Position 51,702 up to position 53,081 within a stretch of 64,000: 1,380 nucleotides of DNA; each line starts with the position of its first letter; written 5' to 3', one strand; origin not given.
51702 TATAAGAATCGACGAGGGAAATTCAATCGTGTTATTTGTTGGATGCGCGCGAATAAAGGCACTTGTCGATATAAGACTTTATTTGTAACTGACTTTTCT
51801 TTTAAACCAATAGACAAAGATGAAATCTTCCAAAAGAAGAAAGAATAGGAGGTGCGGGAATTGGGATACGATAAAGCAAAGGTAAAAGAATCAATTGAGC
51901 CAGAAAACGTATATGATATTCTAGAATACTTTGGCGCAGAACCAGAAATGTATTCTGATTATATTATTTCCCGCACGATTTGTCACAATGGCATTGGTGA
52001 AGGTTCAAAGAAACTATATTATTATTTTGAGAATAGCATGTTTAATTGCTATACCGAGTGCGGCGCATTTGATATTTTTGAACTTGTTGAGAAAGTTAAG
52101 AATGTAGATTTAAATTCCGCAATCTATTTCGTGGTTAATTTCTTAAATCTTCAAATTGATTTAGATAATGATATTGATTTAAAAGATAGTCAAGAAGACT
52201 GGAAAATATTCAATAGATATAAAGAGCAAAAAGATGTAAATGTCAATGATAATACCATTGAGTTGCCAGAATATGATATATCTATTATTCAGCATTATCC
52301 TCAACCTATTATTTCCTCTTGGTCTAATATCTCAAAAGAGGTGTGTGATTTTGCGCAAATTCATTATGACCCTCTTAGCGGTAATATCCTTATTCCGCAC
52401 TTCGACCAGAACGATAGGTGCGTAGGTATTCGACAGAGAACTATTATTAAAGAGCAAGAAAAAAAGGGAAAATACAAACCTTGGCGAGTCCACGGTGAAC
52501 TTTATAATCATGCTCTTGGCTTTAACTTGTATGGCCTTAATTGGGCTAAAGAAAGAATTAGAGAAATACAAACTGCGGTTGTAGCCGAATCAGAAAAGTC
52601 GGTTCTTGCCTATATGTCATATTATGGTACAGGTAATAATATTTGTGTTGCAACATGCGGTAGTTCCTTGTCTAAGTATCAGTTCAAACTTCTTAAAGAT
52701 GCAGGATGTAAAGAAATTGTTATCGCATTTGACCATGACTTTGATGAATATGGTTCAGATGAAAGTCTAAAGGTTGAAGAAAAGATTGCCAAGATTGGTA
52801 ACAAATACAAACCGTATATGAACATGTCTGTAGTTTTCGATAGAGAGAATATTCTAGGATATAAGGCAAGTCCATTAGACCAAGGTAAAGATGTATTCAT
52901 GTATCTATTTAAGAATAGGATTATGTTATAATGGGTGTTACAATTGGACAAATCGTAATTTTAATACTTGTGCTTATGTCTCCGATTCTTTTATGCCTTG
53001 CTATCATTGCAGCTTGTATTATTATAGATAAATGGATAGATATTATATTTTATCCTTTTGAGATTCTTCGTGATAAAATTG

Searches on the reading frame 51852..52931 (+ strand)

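Call 70: search_protein_families(library=phrogs, proteins=[window:51852-52931:+], max_evalue=0.001)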
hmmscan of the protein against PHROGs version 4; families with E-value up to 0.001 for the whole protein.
window:51852-52931:+ (359 aa): 3 families
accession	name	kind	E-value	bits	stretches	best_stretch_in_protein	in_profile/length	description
phrog_47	-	DNA, RNA and nucleotide metabolism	1e-34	121.3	1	6-356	13-333/947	DNA primase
phrog_33561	-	unknown function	4e-10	41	1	262-356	11-109/139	-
phrog_6444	-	DNA, RNA and nucleotide metabolism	4.8e-08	33.2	1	172-296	197-312/577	DNA primase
